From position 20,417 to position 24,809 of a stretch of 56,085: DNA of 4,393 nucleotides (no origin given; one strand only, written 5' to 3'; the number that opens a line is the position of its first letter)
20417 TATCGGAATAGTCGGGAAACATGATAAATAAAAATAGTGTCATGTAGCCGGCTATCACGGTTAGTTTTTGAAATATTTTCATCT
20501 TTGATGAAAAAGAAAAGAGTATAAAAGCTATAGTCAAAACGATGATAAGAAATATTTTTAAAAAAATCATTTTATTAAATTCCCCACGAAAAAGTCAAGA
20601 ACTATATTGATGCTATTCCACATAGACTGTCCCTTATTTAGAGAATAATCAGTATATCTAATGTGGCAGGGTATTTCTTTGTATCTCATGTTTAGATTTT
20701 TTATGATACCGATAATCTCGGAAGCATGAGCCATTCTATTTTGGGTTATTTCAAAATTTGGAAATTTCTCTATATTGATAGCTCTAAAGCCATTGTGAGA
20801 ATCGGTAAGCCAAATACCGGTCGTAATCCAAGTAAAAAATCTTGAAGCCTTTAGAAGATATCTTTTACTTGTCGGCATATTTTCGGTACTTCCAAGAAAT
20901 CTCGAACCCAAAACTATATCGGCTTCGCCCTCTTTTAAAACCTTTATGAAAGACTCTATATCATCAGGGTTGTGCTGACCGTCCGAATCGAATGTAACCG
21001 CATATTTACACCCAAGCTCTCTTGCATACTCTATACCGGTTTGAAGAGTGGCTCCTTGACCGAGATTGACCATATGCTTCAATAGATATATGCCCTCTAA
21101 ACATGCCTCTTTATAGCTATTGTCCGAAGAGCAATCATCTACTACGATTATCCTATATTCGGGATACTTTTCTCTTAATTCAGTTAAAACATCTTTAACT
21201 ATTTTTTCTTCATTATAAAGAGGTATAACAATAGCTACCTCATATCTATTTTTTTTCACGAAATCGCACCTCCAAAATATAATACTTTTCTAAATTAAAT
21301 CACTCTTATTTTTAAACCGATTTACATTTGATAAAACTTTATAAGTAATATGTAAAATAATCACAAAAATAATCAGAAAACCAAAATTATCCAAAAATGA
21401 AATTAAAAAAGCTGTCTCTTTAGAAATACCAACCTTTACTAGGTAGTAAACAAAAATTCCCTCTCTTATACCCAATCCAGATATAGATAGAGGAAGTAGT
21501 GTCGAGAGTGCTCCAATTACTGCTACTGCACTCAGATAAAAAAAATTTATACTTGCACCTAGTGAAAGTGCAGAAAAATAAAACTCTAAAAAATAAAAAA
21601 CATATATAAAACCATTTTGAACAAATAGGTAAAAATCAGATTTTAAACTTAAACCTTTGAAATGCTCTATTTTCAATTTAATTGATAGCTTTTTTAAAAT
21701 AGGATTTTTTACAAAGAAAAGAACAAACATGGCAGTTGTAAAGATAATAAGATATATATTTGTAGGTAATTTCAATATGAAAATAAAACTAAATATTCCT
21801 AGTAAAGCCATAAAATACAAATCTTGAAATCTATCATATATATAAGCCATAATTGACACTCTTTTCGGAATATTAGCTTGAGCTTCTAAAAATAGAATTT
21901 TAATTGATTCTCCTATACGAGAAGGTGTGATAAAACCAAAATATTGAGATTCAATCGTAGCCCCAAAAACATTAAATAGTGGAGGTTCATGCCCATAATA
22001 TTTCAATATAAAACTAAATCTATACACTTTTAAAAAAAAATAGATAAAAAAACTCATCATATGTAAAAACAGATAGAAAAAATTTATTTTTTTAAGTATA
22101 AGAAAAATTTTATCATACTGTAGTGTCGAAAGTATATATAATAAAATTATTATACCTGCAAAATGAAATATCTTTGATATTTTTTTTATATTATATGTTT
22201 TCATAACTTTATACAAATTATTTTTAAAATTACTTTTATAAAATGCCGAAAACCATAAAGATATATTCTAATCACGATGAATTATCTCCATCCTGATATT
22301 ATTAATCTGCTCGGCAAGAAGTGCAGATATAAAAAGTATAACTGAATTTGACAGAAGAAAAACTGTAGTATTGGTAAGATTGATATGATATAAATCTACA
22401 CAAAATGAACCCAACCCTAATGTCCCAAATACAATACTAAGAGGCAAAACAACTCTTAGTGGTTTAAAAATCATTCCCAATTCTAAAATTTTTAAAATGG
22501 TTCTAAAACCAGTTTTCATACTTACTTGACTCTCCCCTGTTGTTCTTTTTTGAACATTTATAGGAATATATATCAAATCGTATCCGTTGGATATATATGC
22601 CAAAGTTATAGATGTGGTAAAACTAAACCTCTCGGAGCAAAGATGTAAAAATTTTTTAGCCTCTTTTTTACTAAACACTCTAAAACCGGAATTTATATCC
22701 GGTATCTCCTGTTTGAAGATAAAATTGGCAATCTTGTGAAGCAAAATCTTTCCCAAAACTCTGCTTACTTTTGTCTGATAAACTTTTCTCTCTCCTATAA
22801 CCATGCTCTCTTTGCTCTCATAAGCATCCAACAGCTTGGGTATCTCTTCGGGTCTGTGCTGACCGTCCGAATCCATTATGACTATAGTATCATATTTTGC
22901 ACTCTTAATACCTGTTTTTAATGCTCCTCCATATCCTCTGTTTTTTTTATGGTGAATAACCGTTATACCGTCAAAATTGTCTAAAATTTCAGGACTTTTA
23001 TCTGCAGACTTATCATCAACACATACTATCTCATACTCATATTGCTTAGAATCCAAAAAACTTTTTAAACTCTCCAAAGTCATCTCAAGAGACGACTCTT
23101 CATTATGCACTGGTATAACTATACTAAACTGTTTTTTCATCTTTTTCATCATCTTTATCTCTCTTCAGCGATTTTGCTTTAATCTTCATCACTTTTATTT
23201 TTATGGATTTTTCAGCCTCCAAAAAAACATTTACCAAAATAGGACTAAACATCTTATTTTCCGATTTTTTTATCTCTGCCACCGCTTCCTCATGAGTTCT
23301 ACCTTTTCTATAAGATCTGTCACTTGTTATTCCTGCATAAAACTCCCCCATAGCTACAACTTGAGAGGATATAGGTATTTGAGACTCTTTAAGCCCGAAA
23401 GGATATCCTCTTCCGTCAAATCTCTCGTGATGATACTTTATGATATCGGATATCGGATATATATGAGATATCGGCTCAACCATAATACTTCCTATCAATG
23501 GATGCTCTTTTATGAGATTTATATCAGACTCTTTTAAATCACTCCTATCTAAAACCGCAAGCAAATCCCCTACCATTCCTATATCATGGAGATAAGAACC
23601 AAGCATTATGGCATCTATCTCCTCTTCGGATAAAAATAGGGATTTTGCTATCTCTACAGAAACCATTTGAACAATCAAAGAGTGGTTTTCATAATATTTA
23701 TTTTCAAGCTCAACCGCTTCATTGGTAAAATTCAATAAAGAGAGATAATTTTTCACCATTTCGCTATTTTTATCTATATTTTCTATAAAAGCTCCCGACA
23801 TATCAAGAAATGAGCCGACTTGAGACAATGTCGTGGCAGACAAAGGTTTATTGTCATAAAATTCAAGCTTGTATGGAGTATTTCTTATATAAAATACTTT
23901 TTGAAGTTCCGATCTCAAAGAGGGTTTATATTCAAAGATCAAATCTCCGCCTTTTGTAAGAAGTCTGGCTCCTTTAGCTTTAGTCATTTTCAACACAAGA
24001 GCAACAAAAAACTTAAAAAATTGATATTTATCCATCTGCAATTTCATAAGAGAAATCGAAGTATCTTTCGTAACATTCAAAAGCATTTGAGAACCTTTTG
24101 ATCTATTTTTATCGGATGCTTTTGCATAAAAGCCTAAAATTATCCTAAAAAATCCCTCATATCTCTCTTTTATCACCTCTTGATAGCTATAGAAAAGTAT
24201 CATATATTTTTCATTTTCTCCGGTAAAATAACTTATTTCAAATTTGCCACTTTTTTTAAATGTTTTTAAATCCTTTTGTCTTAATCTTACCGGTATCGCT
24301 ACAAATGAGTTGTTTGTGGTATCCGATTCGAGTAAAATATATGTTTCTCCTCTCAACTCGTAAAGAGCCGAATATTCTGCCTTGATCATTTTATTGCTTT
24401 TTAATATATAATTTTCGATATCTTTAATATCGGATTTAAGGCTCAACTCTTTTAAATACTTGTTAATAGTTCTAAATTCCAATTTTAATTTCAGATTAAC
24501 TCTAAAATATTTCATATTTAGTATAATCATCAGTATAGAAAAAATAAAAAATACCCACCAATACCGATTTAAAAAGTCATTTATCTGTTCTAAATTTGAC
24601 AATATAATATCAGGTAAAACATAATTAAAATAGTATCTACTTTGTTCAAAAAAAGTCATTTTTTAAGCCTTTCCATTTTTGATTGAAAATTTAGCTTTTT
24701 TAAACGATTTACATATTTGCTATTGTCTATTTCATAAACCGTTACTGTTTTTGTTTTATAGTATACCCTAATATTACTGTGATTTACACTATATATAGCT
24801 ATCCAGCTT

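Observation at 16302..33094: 14-gene, tightly coupled operon fusing a Pel-type synthase core with a polyprenyl-phosphate-sugar/flippase/FemAB modification module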

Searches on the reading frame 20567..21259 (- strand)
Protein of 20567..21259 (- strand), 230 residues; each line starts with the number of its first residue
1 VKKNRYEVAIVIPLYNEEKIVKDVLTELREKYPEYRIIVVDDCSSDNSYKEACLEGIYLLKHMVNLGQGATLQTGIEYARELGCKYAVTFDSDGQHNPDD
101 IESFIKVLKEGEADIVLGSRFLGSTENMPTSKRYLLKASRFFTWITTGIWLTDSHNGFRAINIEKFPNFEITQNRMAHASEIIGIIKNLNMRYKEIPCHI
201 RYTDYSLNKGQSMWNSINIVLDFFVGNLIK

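Call 4: search_protein_families(library=pfam, proteins=[window:20567-21259:-], max_evalue=0.01)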
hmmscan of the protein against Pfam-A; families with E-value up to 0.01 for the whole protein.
window:20567-21259:- (230 aa): 2 families
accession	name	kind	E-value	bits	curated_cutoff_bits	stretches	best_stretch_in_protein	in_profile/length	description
PF00535.33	Glycos_transf_2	-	5.9e-26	91.8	23.3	1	10-165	2-163/168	Glycosyl transferase family 2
PF10111.15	Glyco_tranf_2_2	-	4.8e-05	23.4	27.3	1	10-108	2-106/276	Glycosyltransferase like family 2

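Call 6: search_protein_families(library=ncbifam, proteins=[window:20567-21259:-], max_evalue=0.01)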
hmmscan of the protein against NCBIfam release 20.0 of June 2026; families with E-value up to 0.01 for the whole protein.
window:20567-21259:- (230 aa): 24 families
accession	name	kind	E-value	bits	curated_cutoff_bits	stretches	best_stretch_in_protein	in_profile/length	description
NF058614.1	PPMAGASynPpgS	equivalog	5.7e-61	205.8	370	1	8-226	2-222/226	polyprenyl-phospho-N-acetylgalactosaminyl synthase PpgS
TIGR04182.1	glyco_TIGR04182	equivalog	7e-17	61.7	325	1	7-199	1-189/293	S-layer glycoprotein N-glycosyltransferase AglJ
NF041391.1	DPhHxTase_Halo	equivalog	3.1e-11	42.7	375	1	15-202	4-187/213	dolichyl-phosphate hexose transferase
TIGR03937.1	PgaC_IcaA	equivalog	4.8e-10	39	422.3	1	5-109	44-151/407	poly-beta-1,6-N-acetyl-D-glucosamine synthase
NF047588.1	GlcsyltransPgfSStrep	equivalog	7.1e-10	38.6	500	1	8-162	3-160/308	glycosyltransferase PgfS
NF047683.1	TeichurnBiosyTuaG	equivalog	4e-08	33.2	400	1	1-112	1-115/252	teichuronic acid biosynthesis protein TuaG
NF041875.1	EPS_EpsD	equivalog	4.2e-08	33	370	1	8-130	1-127/325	exopolysaccharide biosynthesis glycosyltransferase EpsD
NF007986.1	PRK10714.1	equivalog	2.8e-07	29.8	529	1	7-116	7-122/316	undecaprenyl-phosphate 4-deoxy-4-formamido-L-arabinose transferase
NF007482.0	PRK10073.1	equivalog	3.7e-07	29.5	423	1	1-116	1-118/334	glycosyltransferase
TIGR03111.1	glyc2_xrt_Gpos1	hypoth_equivalog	4.6e-07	29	363.95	1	7-130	50-178/439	TIGR03111 family XrtG-associated glycosyltransferase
TIGR03965.1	mycofact_glyco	equivalog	1.2e-06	27.7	280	1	5-81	73-155/467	mycofactocin biosynthesis glycosyltransferase MftF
TIGR04283.1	glyco_like_mftF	equivalog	2.4e-06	27.3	182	1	9-80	2-72/221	TIGR04283 family arsenosugar biosynthesis glycosyltransferase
TIGR01556.1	rhamnosyltran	subfamily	3.5e-06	26.4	200.55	1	19-122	8-113/281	rhamnosyltransferase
TIGR03469.1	HpnB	hypoth_equivalog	5.8e-06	25.6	379.25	1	7-48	45-88/386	hopene-associated glycosyltransferase HpnB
NF038299.1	EPS_HpsN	equivalog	3.4e-05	23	425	1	8-57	3-53/317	hormogonium polysaccharide biosynthesis glycosyltransferase HpsN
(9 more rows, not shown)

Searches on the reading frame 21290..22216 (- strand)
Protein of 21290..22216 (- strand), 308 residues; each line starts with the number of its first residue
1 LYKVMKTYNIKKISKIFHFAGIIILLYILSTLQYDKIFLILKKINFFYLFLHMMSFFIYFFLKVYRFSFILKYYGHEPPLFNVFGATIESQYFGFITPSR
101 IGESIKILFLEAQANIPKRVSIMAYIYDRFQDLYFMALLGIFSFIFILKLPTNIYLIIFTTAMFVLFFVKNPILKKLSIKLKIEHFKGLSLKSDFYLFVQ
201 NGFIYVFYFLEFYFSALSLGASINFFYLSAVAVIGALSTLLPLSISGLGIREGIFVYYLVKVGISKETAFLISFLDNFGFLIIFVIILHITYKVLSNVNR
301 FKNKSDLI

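Call 4: search_protein_families(library=pfam, proteins=[window:21290-22216:-], max_evalue=0.01)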
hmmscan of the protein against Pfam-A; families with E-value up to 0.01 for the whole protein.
window:21290-22216:- (308 aa): 1 family
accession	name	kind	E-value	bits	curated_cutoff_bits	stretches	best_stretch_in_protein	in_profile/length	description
PF03706.18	LPG_synthase_TM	-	8.8e-28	98.1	33.4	1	22-279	9-293/302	Lysylphosphatidylglycerol synthase TM region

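Call 6: search_protein_families(library=ncbifam, proteins=[window:21290-22216:-], max_evalue=0.01)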
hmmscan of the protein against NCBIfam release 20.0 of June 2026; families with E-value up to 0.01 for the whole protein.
window:21290-22216:- (308 aa): 1 family
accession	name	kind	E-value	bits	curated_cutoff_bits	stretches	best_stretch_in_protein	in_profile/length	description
TIGR00374.1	TIGR00374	subfamily_domain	1.6e-18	67.3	43.2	2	21-184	4-170/323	flippase-like domain-containing protein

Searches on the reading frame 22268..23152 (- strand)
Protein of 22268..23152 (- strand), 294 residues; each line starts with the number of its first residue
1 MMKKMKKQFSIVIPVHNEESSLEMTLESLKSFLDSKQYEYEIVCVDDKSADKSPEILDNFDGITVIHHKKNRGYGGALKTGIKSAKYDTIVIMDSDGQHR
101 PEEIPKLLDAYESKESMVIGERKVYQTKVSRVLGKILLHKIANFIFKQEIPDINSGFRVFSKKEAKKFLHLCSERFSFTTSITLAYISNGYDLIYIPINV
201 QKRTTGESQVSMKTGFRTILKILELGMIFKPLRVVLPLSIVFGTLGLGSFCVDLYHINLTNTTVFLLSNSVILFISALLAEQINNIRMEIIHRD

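Call 3: search_protein_families(library=pfam, proteins=[window:22268-23152:-], max_evalue=0.01)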
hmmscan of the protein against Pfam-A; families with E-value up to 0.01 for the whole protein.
window:22268-23152:- (294 aa): 3 families
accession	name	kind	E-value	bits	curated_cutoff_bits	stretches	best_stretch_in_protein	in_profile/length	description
PF00535.33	Glycos_transf_2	-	2e-35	122.6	23.3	1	10-163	1-162/168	Glycosyl transferase family 2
PF13641.12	Glyco_tranf_2_3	-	3e-05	24.6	27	1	8-120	2-120/230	Glycosyltransferase like family 2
PF13733.12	Glyco_transf_7N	-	0.00023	21.2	27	1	6-50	46-90/134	N-terminal region of glycosyl transferase group 7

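Call 5: search_protein_families(library=ncbifam, proteins=[window:22268-23152:-], max_evalue=0.01)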
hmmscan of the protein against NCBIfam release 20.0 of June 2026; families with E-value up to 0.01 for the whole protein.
window:22268-23152:- (294 aa): 23 families
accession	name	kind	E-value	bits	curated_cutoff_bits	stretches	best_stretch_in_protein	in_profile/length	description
TIGR04182.1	glyco_TIGR04182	equivalog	3.7e-25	88.9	325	1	10-292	3-291/293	S-layer glycoprotein N-glycosyltransferase AglJ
NF047588.1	GlcsyltransPgfSStrep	equivalog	8.6e-25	87.6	500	1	9-247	3-241/308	glycosyltransferase PgfS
NF007986.1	PRK10714.1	equivalog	5.7e-22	78.1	529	1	6-260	5-256/316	undecaprenyl-phosphate 4-deoxy-4-formamido-L-arabinose transferase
NF041391.1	DPhHxTase_Halo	equivalog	4.9e-16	58.3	375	1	16-219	4-201/213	dolichyl-phosphate hexose transferase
NF058614.1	PPMAGASynPpgS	equivalog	1.3e-15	57.4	370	1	11-191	4-187/226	polyprenyl-phospho-N-acetylgalactosaminyl synthase PpgS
TIGR03937.1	PgaC_IcaA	equivalog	2.3e-14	53.2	422.3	1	6-137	44-176/407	poly-beta-1,6-N-acetyl-D-glucosamine synthase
TIGR04283.1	glyco_like_mftF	equivalog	2.3e-13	50.3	182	1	10-117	2-102/221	TIGR04283 family arsenosugar biosynthesis glycosyltransferase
TIGR03965.1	mycofact_glyco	equivalog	3e-12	46.2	280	1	6-123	73-191/467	mycofactocin biosynthesis glycosyltransferase MftF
NF007482.0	PRK10073.1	equivalog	3e-12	46.2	423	1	2-111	1-110/334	glycosyltransferase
NF047683.1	TeichurnBiosyTuaG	equivalog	2.2e-10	40.6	400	1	2-113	1-113/252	teichuronic acid biosynthesis protein TuaG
NF041875.1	EPS_EpsD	equivalog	9e-10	38.5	370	1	10-119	2-112/325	exopolysaccharide biosynthesis glycosyltransferase EpsD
TIGR03111.1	glyc2_xrt_Gpos1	hypoth_equivalog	6.5e-08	31.8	363.95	1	8-117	50-162/439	TIGR03111 family XrtG-associated glycosyltransferase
NF010496.0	PRK13915.1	equivalog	6.8e-08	31.9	262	1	3-109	27-140/307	glucosyl-3-phosphoglycerate synthase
NF038302.1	EPS_HpsE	equivalog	9.3e-08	31.4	300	1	8-99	2-99/307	hormogonium polysaccharide biosynthesis glycosyltransferase HpsE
NF041394.1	GtaseAglG_Halo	equivalog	1.5e-06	27.7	440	1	9-122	3-118/304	glucosyl-dolichyl phosphate glucuronosyltransferase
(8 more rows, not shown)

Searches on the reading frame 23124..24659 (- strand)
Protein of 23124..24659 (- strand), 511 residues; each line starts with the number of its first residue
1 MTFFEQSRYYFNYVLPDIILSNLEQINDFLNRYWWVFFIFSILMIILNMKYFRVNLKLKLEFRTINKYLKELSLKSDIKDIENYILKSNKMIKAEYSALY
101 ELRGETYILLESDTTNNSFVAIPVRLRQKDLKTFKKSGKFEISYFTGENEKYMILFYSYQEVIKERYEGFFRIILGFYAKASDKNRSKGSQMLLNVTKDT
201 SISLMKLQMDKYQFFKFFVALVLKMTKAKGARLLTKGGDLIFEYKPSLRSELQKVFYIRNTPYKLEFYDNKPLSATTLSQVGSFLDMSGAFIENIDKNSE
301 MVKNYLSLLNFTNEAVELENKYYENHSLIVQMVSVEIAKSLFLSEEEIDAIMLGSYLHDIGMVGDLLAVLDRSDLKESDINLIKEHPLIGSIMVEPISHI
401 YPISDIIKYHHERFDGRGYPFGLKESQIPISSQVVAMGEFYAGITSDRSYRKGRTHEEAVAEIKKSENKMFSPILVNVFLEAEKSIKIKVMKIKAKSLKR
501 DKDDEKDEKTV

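Call 3: search_protein_families(library=pfam, proteins=[window:23124-24659:-], max_evalue=0.01)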
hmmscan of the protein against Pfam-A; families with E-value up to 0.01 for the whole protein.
window:23124-24659:- (511 aa): 2 families
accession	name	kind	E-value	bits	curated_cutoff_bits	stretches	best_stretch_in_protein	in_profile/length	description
PF13487.12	HD_5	-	2.8e-21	76.4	27.2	1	314-469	5-164/170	HD domain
PF01966.28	HD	-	8.8e-10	39.3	22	1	324-436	2-108/116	HD domain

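Call 5: search_protein_families(library=ncbifam, proteins=[window:23124-24659:-], max_evalue=0.01)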
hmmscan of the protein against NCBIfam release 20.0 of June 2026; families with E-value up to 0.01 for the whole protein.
window:23124-24659:- (511 aa): 2 families
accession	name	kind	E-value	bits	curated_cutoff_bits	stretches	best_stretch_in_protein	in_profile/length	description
NF053512.1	nitric_RR_NosR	exception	2.4e-32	112.5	400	1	297-492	166-363/422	response regulator c-di-GMP phosphodiesterase, NosR family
TIGR00277.1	HDIG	domain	0.00051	19.9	27.6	1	324-412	6-83/84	HDIG domain-containing metalloprotein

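Call 24: search_solved_structures(query=window:23124-24659:-, max_evalue=0.001, show_alignments=1)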
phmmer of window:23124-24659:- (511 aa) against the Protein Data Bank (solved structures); distinct sequences matched with E-value up to 0.001: 6.
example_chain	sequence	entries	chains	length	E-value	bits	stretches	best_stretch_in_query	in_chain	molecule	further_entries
4mcw_A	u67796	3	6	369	1.9e-22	83.2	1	291-482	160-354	Metal dependent phosphohydrolase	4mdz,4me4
4r8z_A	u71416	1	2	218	3.6e-15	59.2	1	332-482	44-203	Cyclic di-GMP phosphodiesterase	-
5z7c_A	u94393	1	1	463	8.6e-14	54.7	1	313-467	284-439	3'3'-cGAMP-specific phosphodiesterase 3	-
9rbz_A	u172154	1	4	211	1.8e-09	40.4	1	313-472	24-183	HD domain/sensory box protein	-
9rc0_A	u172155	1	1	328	2.8e-09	39.8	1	296-472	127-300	HD domain/sensory box protein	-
3tm8_A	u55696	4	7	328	3.2e-06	29.7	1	316-429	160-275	Uncharacterized protein | Uncharacterized protein Bd1817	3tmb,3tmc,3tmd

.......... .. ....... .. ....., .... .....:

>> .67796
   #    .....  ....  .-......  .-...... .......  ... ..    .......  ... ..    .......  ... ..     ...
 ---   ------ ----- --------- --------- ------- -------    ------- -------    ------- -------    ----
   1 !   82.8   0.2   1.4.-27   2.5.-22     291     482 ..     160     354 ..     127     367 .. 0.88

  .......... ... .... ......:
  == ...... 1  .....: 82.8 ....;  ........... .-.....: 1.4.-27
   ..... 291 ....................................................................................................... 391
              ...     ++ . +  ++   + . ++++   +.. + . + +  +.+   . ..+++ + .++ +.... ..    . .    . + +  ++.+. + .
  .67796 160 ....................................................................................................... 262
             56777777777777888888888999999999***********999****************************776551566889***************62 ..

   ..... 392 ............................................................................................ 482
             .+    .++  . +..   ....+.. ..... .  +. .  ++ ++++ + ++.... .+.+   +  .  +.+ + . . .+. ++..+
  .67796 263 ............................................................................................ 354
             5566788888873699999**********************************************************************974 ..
